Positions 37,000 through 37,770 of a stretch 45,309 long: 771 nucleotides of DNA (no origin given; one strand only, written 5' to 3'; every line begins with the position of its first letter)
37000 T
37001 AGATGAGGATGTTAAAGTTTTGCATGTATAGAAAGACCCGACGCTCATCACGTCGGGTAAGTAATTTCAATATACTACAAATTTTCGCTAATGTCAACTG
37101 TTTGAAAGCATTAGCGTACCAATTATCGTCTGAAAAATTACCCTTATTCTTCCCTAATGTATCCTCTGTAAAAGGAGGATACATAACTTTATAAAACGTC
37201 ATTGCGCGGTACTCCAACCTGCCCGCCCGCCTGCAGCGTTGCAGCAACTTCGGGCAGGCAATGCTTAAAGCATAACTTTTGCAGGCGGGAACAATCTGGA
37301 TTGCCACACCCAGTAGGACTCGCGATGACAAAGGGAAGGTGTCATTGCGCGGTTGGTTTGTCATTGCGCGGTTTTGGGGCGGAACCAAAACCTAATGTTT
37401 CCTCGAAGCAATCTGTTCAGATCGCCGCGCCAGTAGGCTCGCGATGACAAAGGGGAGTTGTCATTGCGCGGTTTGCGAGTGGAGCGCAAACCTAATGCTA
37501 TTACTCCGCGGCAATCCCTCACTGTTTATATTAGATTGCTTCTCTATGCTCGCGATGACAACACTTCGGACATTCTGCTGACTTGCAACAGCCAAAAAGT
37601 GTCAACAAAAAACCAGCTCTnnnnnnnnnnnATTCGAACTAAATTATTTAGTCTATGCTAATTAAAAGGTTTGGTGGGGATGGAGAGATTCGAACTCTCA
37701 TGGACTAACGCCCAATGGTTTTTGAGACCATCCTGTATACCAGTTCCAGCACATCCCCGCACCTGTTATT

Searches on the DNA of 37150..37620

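Call 92: search_rna_families(source=window, start=37150, end=37620, threshold=evalue, max_evalue=1)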
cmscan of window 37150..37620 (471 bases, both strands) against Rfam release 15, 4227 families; matches with E-value up to 1: 2.
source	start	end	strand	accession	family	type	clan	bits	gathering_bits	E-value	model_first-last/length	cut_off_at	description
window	37186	37288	+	RF00369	sroC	Gene; sRNA;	-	19.5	45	0.48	1-163/163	no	sroC RNA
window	37562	37599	-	RF03154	twister-P3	Gene; ribozyme;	CL00120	19.1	39.9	0.34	1-73/73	no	type-P3 twister ribozyme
